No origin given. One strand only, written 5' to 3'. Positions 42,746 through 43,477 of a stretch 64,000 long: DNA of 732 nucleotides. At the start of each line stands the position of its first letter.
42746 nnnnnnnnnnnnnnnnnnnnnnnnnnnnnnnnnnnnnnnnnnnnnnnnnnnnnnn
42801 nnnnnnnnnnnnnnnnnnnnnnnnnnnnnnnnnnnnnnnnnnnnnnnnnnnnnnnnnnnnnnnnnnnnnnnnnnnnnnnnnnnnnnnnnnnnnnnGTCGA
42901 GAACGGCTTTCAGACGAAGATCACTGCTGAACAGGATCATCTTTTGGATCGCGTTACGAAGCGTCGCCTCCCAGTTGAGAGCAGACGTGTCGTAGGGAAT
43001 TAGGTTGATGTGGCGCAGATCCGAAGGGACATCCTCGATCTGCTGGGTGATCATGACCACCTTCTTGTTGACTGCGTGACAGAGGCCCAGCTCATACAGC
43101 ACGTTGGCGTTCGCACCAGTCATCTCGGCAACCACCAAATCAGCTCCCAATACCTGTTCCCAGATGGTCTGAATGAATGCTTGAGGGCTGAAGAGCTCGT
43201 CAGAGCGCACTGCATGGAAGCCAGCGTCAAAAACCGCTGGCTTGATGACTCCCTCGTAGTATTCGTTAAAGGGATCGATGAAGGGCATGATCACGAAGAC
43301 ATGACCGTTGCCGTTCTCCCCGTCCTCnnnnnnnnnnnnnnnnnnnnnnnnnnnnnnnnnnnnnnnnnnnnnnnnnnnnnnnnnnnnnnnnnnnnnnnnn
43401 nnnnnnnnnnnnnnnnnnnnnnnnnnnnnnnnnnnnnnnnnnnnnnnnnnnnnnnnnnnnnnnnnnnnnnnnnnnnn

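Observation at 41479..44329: Tight operon: 2OG-Fe(II) oxygenase + NDT-like::coiled-coil::FGE-sulfatase fusion + DUF2000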

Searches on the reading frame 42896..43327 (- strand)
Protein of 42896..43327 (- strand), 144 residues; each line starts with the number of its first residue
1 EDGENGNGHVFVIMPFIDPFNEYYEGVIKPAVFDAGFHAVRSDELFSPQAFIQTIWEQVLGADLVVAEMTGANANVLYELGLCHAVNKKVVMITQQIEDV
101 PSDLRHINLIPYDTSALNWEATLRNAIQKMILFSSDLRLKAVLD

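Call 32: search_protein_representatives(alignment_id=A2)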
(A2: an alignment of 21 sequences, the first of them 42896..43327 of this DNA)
Query: 21 sequences, 145 profile positions. Proteins with E-value up to 0.001 (for the whole library): 25903; up to 1e-10: 12790; up to 1e-30: 703. The best 150 are listed.
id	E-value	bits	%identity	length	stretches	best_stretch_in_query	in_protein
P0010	7.5e-68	242.9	-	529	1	3-142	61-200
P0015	6.1e-66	236.7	-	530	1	4-145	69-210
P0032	1.4e-63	229.0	-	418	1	5-142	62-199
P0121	3.7e-56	205.0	-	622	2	6-130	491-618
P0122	1.0e-55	203.5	-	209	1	8-116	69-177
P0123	7.7e-52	191.0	-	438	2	4-133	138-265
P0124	4.9e-51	188.4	-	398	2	4-140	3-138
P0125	3.5e-49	182.4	-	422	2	5-130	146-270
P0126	1.0e-48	180.9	-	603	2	5-134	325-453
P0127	3.9e-48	179.0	-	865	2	6-115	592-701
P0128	5.9e-48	178.4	-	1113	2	5-115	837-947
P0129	4.2e-47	175.6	-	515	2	4-135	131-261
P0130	6.4e-47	175.0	-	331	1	4-129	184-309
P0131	9.6e-47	174.5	-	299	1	4-136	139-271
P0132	2.1e-46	173.3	-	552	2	3-131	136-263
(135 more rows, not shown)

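Call 34: search_protein_families(library=pfam, alignment_id=A3, max_evalue=0.001)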
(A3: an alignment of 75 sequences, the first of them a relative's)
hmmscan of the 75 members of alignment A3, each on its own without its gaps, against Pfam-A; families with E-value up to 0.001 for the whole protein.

A. member 1, P0121 (622 aa): 3 families
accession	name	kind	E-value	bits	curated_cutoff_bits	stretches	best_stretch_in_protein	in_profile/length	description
PF07228.17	SpoIIE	-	1.3e-07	32.2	25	1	195-268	112-191/192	Stage II sporulation protein E (SpoIIE)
PF05014.21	Nuc_deoxyrib_tr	-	3.7e-07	30.7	28.8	0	373-426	48-103/117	Nucleoside 2-deoxyribosyltransferase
PF00481.26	PP2C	-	0.00011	22.4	20.3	0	53-144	44-143/255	Protein phosphatase 2C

B. families by the number of members that match (of 75 scanned): 41 families (the first 25 are shown)
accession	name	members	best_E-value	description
PF05014.21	Nuc_deoxyrib_tr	50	3.6e-09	Nucleoside 2-deoxyribosyltransferase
PF00072.30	Response_reg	17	1.4e-29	Response regulator receiver domain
PF13185.12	GAF_2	12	1.2e-70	GAF domain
PF01590.32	GAF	12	1.9e-59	GAF domain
PF13492.12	GAF_3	12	4.2e-46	GAF domain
PF00118.29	Cpn60_TCP1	5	1.4e-41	TCP-1/cpn60 chaperonin family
PF19960.5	EAD7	3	1.3e-24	Effector-associated domain 7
PF00145.23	DNA_methylase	2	1.2e-19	C-5 cytosine-specific DNA methylase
PF19961.5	EAD8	2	2.9e-06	Effector-associated domain 8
PF12770.12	CHAT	1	1e-28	CHAT domain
PF13365.12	Trypsin_2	1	3e-28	Trypsin-like peptidase domain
PF18865.6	AbiJ_NTD5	1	4.7e-22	AbiJ N-terminal domain 5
PF13426.13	PAS_9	1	1.2e-18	PAS domain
PF01048.26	PNP_UDP_1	1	2.1e-16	Phosphorylase superfamily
PF00989.32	PAS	1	7.1e-16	PAS fold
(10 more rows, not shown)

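Call 36: predict_structure(alignment_id=A2)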
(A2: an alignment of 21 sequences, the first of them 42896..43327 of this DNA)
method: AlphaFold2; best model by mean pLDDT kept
length: 144 residues; sequences in the alignment: 21
mean_pLDDT: 84.1   pTM: 0.80
mean pLDDT of the five models: 84.1, 83.5, 82.8, 82.2, 81.5
residues with pLDDT >= 90: 75; 70-90: 48; 50-70: 9; < 50: 12
segments of 3 or more residues with pLDDT < 50: 1-6, 139-144
pLDDT, mean of each block of 10 residues (from residue 1): 58 91 93 92 74 85 93 90 89 94 86 93 94 63 44
secondary structure, 60 per line:
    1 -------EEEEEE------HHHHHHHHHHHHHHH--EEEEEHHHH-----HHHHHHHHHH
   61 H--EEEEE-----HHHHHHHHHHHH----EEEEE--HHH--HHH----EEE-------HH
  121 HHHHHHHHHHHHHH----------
elements in order: E8-13 H20-34 E37-41 H42-45 H51-61 E64-68 H74-85 E90-94 E109-111 H119-134

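Call 41: fold_search(model_id=the predicted structure, library=pdb)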
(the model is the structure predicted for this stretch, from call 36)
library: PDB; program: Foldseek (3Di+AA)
matches with E <= 10: 1752; with E <= 0.001: 63
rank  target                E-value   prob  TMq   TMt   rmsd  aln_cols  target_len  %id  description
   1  2a0k_A                1.9e-06  1.00  0.63  0.58   7.3       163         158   13  Crystal structure of Nucleoside 2-deoxyribosyltransferase from Trypanosoma brucei at 1.8 A resolution (released 2005-07-26)
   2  8qc0_A                3.1e-06  1.00  0.64  0.62   6.8       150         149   17  Nucleoside 2'deoxyribosyltransferase from Chroococcidiopsis thermalis PCC 7203 WT ribosylated (released 2024-02-21)
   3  8pqr_D                9.8e-06  1.00  0.61  0.58   6.9       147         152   17  Nucleoside 2'deoxyribosyltransferase from Chroococcidiopsis thermalis PCC 7203 WT bound to DAD_Immucillin-H (released 2024-02-21)
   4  8pqq_D                1.4e-05  1.00  0.61  0.57   7.3       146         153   16  Nucleoside 2'deoxyribosyltransferase from Chroococcidiopsis thermalis PCC 7203 E88Q Mutant bound to Clofarabine (released 2024-02-21)
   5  8pqt_B                1.5e-05  1.00  0.58  0.57   4.0       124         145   14  Nucleoside 2'deoxyribosyltransferase from Chroococcidiopsis thermalis PCC 7203 WT bound to Bis-Tris (released 2024-02-21)
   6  9emx_A                1.6e-05  1.00  0.62  0.59   7.7       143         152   17  Nucleoside 2'deoxyribosyltransferase from Chroococcidiopsis thermalis PCC 7203 Double Mutant Y7F A9S bound to Cordycep (released 2025-05-07)
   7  8pqr_A                2.4e-05  1.00  0.60  0.56   7.1       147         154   17  Nucleoside 2'deoxyribosyltransferase from Chroococcidiopsis thermalis PCC 7203 WT bound to DAD_Immucillin-H (released 2024-02-21)
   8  8rpt_B                2.8e-05  1.00  0.60  0.60   4.6       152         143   19  Crystal structure of human DNPH1 mutant- D80A (released 2024-11-20)
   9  8pqs_A                3.4e-05  1.00  0.63  0.60   6.6       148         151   14  Nucleoside 2'deoxyribosyltransferase from Chroococcidiopsis thermalis PCC 7203 E88A Mutant (released 2024-02-21)
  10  8rpt_A                3.6e-05  1.00  0.62  0.66   3.6       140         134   18  Crystal structure of human DNPH1 mutant- D80A (released 2024-11-20)
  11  8qc0_B                4.1e-05  1.00  0.57  0.54   4.1       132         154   15  Nucleoside 2'deoxyribosyltransferase from Chroococcidiopsis thermalis PCC 7203 WT ribosylated (released 2024-02-21)
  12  7o62_C                4.1e-05  1.00  0.64  0.68   3.6       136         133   17  Crystal structure of a 2`-deoxyribosyltransferase from the psychrophilic bacterium Desulfotalea psychrophila. (released 2021-10-20)
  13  8rh3_D                4.1e-05  1.00  0.61  0.61   4.2       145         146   15  Nucleoside 2'deoxyribosyltransferase from Chroococcidiopsis thermalis PCC 7203 WT bound to Gemcitabine (released 2024-02-21)
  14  8oz6_A                4.1e-05  1.00  0.66  0.26   3.2       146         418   15  cryoEM structure of SPARTA complex ligand-free (released 2023-08-16)
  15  8isy_B                4.4e-05  1.00  0.65  0.24   3.6       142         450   13  Cryo-EM structure of free-state Crt-SPARTA (released 2023-10-18)
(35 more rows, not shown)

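Call 42: search_solved_structures(query=A2, max_evalue=10, show_alignments=5)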
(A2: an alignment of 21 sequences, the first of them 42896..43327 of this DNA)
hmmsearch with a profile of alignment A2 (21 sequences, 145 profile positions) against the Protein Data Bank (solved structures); distinct sequences matched with E-value up to 10: 12.
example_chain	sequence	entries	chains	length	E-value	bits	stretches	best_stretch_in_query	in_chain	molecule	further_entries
8rpt_B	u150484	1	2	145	0.031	17.1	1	59-92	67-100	2'-deoxynucleoside 5'-phosphate N-hydrolase 1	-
8rps_C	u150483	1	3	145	0.035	16.9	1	59-92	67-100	2'-deoxynucleoside 5'-phosphate N-hydrolase 1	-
9da1_A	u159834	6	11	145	0.038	16.8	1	60-92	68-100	5-hydroxymethyl-dUMP N-hydrolase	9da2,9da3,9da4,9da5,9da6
8os9_A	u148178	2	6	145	0.038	16.8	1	60-92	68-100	2'-deoxynucleoside 5'-phosphate N-hydrolase 1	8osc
8rqd_C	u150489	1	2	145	0.038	16.8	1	60-92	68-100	2'-deoxynucleoside 5'-phosphate N-hydrolase 1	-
8qhr_A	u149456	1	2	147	0.039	16.8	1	60-92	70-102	2'-deoxynucleoside 5'-phosphate N-hydrolase 1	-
9i3q_A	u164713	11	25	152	0.042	16.7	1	60-92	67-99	5-hydroxymethyl-dUMP N-hydrolase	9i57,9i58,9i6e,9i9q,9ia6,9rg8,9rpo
4p5e_A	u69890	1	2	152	0.042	16.7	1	60-92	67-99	2'-deoxynucleoside 5'-phosphate N-hydrolase 1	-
2klh_A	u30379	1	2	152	0.085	15.7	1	57-92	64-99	c-Myc-responsive protein Rcl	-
4fyh_A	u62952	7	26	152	0.11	15.4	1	58-92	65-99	Deoxyribonucleoside 5'-monophosphate N-glycosidase | 2'-deoxynucleoside 5'-phosphate N-hydrolase 1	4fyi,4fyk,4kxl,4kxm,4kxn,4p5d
2khz_A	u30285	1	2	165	0.15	14.9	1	59-92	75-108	c-Myc-responsive protein Rcl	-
8qhq_A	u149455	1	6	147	0.23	14.3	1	60-92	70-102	2'-deoxynucleoside 5'-phosphate N-hydrolase 1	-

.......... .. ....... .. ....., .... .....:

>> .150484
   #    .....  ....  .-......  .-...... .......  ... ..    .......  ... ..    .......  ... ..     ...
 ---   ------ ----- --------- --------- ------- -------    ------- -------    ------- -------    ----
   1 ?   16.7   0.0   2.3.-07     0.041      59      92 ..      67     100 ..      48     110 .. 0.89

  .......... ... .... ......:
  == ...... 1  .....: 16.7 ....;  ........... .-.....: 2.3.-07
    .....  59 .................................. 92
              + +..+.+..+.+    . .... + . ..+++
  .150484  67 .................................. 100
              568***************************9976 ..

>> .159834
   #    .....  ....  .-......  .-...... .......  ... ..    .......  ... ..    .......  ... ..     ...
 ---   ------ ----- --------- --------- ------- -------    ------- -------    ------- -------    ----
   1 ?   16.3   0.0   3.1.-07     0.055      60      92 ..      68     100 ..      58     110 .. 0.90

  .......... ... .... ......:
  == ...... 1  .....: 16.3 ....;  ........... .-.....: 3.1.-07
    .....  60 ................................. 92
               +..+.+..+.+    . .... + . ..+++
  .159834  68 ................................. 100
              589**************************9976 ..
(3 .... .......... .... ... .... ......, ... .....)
